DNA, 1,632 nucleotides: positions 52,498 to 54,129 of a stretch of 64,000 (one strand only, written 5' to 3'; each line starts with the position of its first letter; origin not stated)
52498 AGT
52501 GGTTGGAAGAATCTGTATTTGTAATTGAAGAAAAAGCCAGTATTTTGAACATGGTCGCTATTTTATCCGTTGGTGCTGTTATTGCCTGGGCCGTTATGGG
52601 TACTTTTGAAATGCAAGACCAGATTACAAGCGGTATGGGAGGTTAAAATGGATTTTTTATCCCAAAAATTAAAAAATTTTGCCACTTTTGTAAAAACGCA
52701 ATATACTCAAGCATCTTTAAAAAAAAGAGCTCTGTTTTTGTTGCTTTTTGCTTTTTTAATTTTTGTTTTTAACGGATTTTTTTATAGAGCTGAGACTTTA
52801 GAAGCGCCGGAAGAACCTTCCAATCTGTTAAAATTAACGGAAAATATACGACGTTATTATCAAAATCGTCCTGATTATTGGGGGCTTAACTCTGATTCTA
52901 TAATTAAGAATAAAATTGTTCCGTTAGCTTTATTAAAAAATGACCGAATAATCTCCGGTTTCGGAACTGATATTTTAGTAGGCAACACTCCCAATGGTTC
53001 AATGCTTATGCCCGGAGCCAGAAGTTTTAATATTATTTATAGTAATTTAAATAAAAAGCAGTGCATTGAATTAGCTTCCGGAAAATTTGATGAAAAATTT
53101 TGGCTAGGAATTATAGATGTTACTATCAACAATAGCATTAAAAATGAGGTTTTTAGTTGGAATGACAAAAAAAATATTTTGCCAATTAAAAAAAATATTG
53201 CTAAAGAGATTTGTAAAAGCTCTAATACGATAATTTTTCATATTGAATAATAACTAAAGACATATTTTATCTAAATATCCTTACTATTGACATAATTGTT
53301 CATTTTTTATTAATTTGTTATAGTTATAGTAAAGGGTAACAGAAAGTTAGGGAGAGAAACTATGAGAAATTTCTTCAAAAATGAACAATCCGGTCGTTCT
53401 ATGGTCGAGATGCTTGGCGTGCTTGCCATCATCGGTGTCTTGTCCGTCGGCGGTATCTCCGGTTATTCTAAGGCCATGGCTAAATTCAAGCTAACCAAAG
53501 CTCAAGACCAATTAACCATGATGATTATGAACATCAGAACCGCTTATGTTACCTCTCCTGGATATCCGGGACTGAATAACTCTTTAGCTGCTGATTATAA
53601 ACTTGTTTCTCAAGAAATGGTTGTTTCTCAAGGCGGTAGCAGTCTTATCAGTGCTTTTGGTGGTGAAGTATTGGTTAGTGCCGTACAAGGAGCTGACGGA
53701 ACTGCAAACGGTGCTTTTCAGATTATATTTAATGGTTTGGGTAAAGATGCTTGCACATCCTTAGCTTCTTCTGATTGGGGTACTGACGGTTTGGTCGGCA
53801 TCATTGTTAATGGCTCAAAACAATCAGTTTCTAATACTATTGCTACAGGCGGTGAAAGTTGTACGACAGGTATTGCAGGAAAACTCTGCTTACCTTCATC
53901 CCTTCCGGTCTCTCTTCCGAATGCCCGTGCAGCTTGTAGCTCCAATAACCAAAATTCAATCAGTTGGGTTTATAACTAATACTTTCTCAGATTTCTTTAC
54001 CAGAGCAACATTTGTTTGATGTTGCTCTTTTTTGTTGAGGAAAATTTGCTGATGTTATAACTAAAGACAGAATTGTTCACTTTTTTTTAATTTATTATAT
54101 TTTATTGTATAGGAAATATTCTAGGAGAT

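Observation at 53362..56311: Four tandem prepilin genes (A-B-A'-B) with a hypervariable Cys-bracketed region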

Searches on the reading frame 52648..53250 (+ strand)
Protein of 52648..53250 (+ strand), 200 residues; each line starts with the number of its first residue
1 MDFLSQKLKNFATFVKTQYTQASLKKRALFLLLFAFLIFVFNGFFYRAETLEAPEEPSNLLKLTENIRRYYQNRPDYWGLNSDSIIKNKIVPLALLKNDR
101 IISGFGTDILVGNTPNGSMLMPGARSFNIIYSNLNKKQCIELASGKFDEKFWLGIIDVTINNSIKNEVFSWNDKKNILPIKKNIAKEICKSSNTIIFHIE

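Call 6: search_protein_families(library=pfam, proteins=[window:52648-53250:+], max_evalue=0.01)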
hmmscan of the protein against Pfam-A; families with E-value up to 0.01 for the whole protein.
window:52648-53250:+ (200 aa): 2 families
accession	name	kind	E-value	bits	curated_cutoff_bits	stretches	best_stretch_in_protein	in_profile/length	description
PF08805.16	PilS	-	1.5e-05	25.5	22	1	55-197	6-135/138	PilS N terminal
PF05307.16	Bundlin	-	0.0037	18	22.3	1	59-150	15-105/151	Bundlin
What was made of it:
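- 52648..53250 (+): Divergent PilS-fold ORF (200 aa) with an N-terminal membrane segment but no Gly(-1)/Glu(+5) prepilin motif. It is the last gene before the divergence island. PF08805, 25.5 bits (call 6).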

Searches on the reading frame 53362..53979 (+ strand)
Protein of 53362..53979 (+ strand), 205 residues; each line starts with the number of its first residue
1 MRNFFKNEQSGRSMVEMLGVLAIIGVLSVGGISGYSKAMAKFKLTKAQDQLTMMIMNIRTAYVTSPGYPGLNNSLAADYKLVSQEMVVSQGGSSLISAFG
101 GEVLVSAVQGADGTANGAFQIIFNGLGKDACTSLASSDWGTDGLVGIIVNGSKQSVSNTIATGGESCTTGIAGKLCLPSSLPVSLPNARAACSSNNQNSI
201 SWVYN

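Call 6: search_protein_families(library=pfam, proteins=[window:53362-53979:+], max_evalue=0.01)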
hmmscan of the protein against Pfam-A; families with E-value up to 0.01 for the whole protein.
window:53362-53979:+ (205 aa): 2 families
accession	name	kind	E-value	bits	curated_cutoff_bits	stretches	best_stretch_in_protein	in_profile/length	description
PF08805.16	PilS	-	6.3e-11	42.9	22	1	47-204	7-137/138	PilS N terminal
PF05307.16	Bundlin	-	1.7e-07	32.1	22.3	1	43-158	8-120/151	Bundlin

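Call 8: find_encoding_contigs(protein=window:53362-53979:+, flank=10000, max_places=10)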
Protein window:53362-53979:+ (205 aa): 6 contigs read that carry it; 3 places shown.
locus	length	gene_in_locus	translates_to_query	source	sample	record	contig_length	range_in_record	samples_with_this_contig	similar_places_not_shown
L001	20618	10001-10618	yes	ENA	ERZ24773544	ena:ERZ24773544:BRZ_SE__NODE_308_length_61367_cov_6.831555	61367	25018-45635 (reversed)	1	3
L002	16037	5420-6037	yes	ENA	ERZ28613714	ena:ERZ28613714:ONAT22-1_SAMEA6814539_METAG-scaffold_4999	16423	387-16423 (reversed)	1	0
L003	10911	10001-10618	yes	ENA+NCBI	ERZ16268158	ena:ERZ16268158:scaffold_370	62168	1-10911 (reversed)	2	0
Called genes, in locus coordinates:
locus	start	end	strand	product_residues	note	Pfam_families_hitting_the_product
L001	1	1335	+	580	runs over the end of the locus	-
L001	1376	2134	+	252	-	PF10671:TcpQ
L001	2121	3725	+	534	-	PF00263:Secretin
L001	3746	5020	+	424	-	PF06864:PAP_PilO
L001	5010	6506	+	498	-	-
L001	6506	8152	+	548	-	PF00437:T2SSE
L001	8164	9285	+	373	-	PF00482:T2SSF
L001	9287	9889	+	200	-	PF08805:PilS (weak)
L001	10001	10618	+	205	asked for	PF05307:Bundlin (weak), PF08805:PilS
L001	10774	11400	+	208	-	PF05307:Bundlin (weak), PF08805:PilS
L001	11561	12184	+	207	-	PF05307:Bundlin (weak), PF08805:PilS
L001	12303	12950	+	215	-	PF05307:Bundlin (weak), PF08805:PilS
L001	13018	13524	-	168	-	PF06347:SH3_4, PF08239:SH3_3 (faint)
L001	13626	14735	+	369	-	PF01546:Peptidase_M20, PF07687:M20_dimer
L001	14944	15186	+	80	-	-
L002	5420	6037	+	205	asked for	PF05307:Bundlin (weak), PF08805:PilS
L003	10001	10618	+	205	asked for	PF05307:Bundlin (weak), PF08805:PilS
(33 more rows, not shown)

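Call 38: predict_structure(alignment_id=A3)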
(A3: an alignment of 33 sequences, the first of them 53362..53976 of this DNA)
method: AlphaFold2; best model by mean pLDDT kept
length: 205 residues; sequences in the alignment: 33
mean_pLDDT: 77.8   pTM: 0.72
mean pLDDT of the five models: 77.8, 76.4, 75.2, 74.8, 72.8
residues with pLDDT >= 90: 55; 70-90: 103; 50-70: 13; < 50: 34
segments of 3 or more residues with pLDDT < 50: 1-10, 12-35
pLDDT, mean of each block of 10 residues (from residue 1): 42 46 43 49 80 88 84 86 76 75 92 89 91 87 88 91 75 88 90 89 92
secondary structure, 60 per line:
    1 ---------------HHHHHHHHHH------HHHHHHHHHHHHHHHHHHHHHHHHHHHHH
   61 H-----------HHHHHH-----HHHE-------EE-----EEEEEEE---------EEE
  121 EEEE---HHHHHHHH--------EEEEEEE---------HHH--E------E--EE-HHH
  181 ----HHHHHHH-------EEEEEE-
elements in order: H16-25 H32-61 H73-78 E102-108 E118-124 H128-135 E144-150 H185-191 E199-204

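Call 54: search_dna_similar(query=window:53362-53976:+, collection=phages, mode=protein, max_evalue=0.001)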
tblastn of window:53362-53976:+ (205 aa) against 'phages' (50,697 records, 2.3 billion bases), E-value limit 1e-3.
Records with a match: 3; places in all: 3; records where one place covers at least 80% of the query: 2.
Best place of each record, by identity: <60% 3.
By first word of the organism name: Bacteriophage 3.
By host as written in the record: - 3.
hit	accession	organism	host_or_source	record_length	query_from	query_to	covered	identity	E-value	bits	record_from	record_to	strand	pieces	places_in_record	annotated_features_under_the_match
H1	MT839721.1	Bacteriophage sp.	human fecal samples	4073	1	204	100%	45.9%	7e-26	109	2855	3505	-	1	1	record has no annotation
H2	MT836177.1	Bacteriophage sp.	human fecal samples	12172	1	135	66%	52.9%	2e-21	97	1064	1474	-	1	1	record has no annotation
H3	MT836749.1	Bacteriophage sp.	human fecal samples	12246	9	204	96%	26.1%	5e-6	52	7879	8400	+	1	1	record has no annotation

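Call 55: search_dna_similar(query=window:53362-53976:+, collection=plasmids, mode=protein, max_evalue=0.001)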
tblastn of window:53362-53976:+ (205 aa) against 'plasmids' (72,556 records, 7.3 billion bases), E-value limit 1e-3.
Records with a match: 1; places in all: 1; records where one place covers at least 80% of the query: 0.
Best place of each record, by identity: <60% 1.
By first word of the organism name: Nitratidesulfovibrio 1.
By predicted mobility (MOB-suite, as given by PLSDB): mobilizable 1.
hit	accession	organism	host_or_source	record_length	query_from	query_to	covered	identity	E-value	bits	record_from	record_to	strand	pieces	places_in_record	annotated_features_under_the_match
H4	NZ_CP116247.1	Nitratidesulfovibrio vulgaris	swine finishing facility waste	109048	37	168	64%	26.7%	6e-6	53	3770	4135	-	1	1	type 4 pilus major pilin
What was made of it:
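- Tried and rejected: The only hit is a 27% match to a Nitratidesulfovibrio pilin (call 55).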

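Call 56: get_annotated_region(hit=H2, flank=12000)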
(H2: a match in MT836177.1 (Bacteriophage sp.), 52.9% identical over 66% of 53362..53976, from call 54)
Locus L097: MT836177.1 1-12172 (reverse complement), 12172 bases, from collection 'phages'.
description: UNVERIFIED: Bacteriophage sp. clone scaffold_1598 genomic sequence.
organism: Bacteriophage sp. (NCBI taxid 38018)
taxonomy: Viruses
host: -; source: human fecal samples; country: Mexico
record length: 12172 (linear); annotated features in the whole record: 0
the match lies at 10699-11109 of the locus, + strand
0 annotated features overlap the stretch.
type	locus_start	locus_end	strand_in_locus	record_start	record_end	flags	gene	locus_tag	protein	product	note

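Call 57: get_annotated_region(hit=H3, flank=12000)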
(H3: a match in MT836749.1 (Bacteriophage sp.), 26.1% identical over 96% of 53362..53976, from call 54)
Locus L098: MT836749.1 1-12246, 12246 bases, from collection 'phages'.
description: UNVERIFIED: Bacteriophage sp. clone scaffold_2973 genomic sequence.
organism: Bacteriophage sp. (NCBI taxid 38018)
taxonomy: Viruses
host: -; source: human fecal samples; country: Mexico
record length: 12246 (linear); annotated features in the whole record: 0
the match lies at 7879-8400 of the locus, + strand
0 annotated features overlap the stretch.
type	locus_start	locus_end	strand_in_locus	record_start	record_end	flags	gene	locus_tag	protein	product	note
